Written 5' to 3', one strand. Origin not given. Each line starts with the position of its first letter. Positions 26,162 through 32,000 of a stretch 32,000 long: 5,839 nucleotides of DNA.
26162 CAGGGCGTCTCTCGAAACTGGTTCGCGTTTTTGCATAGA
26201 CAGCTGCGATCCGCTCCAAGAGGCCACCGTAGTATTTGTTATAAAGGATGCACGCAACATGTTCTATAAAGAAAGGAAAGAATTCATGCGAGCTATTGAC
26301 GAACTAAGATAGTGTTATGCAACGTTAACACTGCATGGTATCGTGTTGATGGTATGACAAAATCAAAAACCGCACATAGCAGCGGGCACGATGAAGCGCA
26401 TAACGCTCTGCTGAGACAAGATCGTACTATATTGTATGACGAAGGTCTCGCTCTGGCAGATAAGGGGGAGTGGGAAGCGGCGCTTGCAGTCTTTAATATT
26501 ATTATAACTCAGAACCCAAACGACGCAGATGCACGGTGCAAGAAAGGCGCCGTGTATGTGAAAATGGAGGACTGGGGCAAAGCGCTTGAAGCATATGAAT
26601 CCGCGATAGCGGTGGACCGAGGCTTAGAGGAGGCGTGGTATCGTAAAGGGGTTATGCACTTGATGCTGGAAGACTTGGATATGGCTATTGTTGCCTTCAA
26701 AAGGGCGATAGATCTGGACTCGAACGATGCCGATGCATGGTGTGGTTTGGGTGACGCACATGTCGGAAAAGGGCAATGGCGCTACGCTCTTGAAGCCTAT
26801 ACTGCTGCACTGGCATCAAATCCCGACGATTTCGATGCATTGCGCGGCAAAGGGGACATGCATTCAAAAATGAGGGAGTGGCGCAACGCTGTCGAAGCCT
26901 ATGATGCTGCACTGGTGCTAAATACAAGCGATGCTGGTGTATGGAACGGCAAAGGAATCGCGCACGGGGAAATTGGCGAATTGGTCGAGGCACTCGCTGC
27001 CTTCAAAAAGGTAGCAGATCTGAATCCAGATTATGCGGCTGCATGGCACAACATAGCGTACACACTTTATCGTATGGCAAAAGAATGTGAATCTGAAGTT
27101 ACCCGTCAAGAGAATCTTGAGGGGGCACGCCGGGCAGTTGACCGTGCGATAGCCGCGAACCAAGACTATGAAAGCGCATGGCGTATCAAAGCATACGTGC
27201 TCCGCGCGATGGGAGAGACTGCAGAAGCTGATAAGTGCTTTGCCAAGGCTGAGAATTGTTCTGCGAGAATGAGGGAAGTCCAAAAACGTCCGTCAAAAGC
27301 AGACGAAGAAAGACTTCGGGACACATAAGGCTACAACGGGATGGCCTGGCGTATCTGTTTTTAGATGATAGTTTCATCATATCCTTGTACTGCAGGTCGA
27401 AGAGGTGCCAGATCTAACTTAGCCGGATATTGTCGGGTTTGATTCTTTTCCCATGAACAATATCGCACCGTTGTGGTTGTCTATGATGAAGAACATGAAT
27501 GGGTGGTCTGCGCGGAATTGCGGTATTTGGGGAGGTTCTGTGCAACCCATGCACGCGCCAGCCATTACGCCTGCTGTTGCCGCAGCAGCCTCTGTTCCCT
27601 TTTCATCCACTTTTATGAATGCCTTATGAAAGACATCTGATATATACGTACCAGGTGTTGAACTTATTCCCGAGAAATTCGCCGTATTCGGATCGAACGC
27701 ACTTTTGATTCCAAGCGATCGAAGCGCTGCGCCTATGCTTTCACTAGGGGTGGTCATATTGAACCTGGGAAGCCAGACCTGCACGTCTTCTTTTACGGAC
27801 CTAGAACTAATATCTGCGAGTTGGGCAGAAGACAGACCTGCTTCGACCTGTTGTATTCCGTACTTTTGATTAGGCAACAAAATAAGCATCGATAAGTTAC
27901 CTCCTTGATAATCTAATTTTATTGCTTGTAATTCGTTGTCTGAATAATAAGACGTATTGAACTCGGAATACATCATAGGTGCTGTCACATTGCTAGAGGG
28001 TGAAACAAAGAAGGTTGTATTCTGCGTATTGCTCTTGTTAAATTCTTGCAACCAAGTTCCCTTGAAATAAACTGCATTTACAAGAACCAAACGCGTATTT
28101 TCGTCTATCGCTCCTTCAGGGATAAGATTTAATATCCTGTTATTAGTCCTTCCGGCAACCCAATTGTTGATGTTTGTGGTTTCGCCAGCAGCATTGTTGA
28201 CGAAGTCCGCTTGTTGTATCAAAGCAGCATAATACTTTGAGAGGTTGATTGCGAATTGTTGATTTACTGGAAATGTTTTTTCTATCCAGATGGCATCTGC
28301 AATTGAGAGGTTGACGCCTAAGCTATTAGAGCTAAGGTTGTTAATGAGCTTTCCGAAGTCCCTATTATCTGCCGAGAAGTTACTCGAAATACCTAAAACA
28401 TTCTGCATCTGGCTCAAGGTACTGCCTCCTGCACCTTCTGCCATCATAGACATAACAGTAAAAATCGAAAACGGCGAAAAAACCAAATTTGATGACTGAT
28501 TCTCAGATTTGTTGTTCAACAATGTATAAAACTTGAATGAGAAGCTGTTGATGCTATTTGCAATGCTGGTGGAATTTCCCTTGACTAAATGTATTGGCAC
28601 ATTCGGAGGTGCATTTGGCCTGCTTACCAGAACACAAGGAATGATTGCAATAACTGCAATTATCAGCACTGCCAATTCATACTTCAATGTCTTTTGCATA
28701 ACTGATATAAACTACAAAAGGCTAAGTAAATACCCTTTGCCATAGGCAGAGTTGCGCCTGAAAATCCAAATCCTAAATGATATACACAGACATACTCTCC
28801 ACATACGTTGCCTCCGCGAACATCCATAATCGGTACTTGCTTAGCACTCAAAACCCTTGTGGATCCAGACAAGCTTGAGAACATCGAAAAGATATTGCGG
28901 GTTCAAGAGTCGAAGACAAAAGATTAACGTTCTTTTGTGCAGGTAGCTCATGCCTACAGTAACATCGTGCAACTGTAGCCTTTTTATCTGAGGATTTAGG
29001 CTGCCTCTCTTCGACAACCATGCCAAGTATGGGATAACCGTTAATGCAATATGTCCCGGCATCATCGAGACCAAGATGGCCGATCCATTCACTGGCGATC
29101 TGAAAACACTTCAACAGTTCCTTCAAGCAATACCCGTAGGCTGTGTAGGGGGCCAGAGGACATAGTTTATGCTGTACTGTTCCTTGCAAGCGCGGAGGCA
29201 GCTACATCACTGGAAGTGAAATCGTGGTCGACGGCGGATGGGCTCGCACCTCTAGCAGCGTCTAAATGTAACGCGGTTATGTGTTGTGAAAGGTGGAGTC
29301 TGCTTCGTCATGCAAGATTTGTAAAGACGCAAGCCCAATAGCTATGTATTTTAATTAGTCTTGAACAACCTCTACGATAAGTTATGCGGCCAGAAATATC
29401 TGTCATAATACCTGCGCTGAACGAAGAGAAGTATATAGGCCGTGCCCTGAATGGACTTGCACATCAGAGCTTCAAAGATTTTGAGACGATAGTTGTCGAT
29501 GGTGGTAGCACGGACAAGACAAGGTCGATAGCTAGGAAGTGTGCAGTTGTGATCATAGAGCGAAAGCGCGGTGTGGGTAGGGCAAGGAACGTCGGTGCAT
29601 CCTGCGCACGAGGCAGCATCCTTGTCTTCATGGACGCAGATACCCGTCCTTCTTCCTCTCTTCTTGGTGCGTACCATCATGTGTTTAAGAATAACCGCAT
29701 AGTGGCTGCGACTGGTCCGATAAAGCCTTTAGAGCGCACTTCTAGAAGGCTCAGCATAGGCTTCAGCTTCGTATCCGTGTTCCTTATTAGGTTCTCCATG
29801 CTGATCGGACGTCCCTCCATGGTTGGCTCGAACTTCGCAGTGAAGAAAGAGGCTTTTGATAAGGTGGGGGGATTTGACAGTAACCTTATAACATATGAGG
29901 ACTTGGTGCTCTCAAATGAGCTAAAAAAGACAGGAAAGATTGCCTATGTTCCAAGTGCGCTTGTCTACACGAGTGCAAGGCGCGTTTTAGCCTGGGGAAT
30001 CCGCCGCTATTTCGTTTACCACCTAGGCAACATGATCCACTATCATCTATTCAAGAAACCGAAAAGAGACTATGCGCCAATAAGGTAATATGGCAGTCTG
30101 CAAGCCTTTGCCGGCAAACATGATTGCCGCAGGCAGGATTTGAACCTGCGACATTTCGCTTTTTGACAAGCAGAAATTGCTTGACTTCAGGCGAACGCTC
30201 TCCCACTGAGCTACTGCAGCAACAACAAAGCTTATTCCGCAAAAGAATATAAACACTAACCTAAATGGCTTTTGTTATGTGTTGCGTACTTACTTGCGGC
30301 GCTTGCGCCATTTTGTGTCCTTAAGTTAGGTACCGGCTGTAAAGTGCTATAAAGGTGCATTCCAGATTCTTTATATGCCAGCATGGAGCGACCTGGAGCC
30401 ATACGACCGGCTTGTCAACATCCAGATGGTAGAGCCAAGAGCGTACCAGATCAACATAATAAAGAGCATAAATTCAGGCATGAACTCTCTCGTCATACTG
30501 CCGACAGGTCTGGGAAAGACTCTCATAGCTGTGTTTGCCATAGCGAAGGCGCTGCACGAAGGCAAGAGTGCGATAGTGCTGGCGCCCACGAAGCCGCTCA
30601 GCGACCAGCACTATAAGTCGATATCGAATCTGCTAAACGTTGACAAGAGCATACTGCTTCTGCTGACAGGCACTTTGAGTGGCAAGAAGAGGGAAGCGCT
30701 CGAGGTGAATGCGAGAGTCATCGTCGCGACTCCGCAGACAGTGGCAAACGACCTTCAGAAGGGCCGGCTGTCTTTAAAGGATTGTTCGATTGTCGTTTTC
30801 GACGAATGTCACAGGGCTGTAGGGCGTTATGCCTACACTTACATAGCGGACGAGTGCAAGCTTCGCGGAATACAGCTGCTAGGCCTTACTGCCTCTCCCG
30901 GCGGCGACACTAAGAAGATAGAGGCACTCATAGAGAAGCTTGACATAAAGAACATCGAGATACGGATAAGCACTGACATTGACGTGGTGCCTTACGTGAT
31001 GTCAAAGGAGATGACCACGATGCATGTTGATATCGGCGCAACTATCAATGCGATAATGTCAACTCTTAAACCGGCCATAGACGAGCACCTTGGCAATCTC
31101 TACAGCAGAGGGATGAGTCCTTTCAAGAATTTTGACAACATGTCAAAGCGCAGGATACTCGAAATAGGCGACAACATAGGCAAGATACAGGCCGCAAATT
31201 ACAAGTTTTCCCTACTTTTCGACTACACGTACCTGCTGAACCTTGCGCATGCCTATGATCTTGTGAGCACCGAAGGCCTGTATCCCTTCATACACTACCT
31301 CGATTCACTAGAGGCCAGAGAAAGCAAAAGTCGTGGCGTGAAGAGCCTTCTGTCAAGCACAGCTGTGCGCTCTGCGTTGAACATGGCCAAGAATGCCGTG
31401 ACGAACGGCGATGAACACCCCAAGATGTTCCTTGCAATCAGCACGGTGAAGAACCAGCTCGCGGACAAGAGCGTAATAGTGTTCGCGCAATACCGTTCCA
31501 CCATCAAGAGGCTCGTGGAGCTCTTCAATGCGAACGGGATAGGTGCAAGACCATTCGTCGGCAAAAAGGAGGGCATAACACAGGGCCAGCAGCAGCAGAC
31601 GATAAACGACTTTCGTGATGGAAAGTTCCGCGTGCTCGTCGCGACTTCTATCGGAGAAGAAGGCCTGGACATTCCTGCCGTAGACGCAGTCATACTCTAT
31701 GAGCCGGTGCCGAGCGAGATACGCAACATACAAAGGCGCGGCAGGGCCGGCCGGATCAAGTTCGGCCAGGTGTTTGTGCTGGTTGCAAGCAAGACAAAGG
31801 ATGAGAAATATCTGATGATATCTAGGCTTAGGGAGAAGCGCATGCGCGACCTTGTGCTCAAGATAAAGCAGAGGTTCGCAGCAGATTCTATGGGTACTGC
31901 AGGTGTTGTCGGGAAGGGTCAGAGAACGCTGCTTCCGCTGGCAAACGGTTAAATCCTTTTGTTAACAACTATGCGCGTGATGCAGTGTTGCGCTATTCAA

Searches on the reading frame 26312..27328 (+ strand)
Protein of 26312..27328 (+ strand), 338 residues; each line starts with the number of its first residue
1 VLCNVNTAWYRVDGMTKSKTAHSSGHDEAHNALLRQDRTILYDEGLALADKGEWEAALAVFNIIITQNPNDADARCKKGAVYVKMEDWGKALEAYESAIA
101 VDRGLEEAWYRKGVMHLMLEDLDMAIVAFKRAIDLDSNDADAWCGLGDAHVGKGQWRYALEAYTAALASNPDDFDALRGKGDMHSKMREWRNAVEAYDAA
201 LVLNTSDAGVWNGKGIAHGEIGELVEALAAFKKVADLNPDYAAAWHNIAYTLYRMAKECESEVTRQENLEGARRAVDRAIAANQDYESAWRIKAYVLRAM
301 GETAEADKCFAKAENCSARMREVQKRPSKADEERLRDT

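Call 8: search_protein_families(library=pfam, proteins=[window:26312-27328:+], max_evalue=0.001)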
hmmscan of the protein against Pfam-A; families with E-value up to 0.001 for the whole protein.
window:26312-27328:+ (338 aa): 19 families
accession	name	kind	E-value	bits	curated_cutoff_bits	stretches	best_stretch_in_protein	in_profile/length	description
PF00515.34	TPR_1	-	1.4e-39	132.7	27.8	4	107-139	2-34/34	Tetratricopeptide repeat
PF13414.12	TPR_11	-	1.1e-34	118.2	26.8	4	121-154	9-42/42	TPR repeat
PF07719.23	TPR_2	-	2.3e-34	115.1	27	2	140-173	1-34/34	Tetratricopeptide repeat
PF13432.12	TPR_16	-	4.1e-29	101.1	32.7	3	145-206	2-63/65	Tetratricopeptide repeat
PF13431.12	TPR_17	-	7.4e-29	98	24.4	0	128-160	1-33/34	Tetratricopeptide repeat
PF13428.12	TPR_14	-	2.9e-21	74.2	23.5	0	107-148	2-43/44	Tetratricopeptide repeat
PF13371.12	TPR_9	-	1.2e-17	64.1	35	2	50-102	7-59/73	Tetratricopeptide repeat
PF13181.12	TPR_8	-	2.7e-17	61.8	25.7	1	107-139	2-34/34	Tetratricopeptide repeat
PF14559.12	TPR_19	-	3.9e-16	59.6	25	1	118-175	3-60/68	Tetratricopeptide repeat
PF13424.12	TPR_12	-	4.9e-13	49.5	30.1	0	55-103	27-76/77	Tetratricopeptide repeat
PF13176.12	TPR_7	-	3.2e-12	46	27.9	0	80-104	7-33/36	Tetratricopeptide repeat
PF13174.12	TPR_6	-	3.5e-12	46.6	26.3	0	41-70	3-32/33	Tetratricopeptide repeat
PF01239.28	PPTA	-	4.3e-10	39.1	29.5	0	226-254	3-31/32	Protein prenyltransferase alpha subunit repeat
PF23914.1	TPR_CcmH_CycH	-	8.9e-09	35.8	42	1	107-202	51-149/158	Cytochrome c-type biogenesis protein H TPR domain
PF12895.13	ANAPC3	-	1.8e-06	28.5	27.2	0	51-131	2-81/82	Anaphase-promoting complex, cyclosome, subunit 3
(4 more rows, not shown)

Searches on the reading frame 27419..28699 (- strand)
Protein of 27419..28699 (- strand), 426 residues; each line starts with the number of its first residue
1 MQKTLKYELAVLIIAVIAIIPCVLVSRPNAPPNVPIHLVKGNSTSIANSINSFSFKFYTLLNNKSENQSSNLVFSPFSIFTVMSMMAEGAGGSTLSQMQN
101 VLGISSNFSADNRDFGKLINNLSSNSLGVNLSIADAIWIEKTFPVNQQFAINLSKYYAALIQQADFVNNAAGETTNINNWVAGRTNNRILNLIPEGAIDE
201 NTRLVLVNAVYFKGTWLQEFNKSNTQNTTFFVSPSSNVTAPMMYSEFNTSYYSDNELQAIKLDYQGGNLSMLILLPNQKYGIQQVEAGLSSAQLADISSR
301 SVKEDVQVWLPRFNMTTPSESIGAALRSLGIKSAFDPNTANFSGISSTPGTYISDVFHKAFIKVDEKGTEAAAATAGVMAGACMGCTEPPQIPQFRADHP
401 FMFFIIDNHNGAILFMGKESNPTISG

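Call 8: search_protein_families(library=pfam, proteins=[window:27419-28699:-], max_evalue=0.001)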
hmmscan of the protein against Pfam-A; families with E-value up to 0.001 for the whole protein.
window:27419-28699:- (426 aa): 1 family
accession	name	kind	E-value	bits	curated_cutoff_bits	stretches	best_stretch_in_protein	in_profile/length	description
PF00079.25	Serpin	-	1.6e-112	376.8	27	1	49-422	2-370/370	Serpin (serine protease inhibitor)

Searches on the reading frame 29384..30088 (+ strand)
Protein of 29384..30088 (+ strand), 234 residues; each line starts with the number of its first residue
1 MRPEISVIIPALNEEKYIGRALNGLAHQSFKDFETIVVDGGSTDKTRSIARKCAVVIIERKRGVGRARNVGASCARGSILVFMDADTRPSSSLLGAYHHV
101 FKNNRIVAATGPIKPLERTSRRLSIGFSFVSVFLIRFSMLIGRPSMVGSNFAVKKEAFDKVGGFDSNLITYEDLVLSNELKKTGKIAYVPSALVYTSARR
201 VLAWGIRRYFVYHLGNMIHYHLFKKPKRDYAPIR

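Call 8: search_protein_families(library=pfam, proteins=[window:29384-30088:+], max_evalue=0.001)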
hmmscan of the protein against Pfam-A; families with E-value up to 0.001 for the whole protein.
window:29384-30088:+ (234 aa): 4 families
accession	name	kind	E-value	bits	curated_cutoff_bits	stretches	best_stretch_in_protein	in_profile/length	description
PF00535.33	Glycos_transf_2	-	3.4e-28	99.1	23.3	1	6-161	1-167/168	Glycosyl transferase family 2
PF13641.12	Glyco_tranf_2_3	-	3.5e-15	57.1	27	1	3-203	1-218/230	Glycosyltransferase like family 2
PF10111.15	Glyco_tranf_2_2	-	6.2e-14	52.6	27.3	1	6-95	1-100/276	Glycosyltransferase like family 2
PF13632.12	Glyco_trans_2_3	-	6.2e-11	42.9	27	1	80-200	2-127/198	Glycosyl transferase family group 2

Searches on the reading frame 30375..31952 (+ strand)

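Call 8: search_protein_families(library=pfam, proteins=[window:30375-31952:+], max_evalue=0.001)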
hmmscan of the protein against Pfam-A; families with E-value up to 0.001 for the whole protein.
window:30375-31952:+ (525 aa): 5 families
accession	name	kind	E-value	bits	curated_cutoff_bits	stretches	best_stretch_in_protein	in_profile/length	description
PF00270.35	DEAD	-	2.9e-27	95.9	26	1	23-177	2-162/167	DEAD/DEAH box helicase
PF00271.37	Helicase_C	-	1.4e-24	86.9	23.5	1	360-462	11-110/110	Helicase conserved C-terminal domain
PF04851.21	ResIII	-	2.1e-23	83.5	22.5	1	19-175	2-162/164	Type III restriction enzyme, res subunit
PF21210.2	RNA_helicase_helical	-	4.4e-05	24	27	1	254-334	22-106/108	Putative ATP-dependent RNA helicase, helical bundle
PF18766.7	SWI2_SNF2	-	0.00058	20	26.7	1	38-181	21-161/221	SWI2/SNF2 ATPase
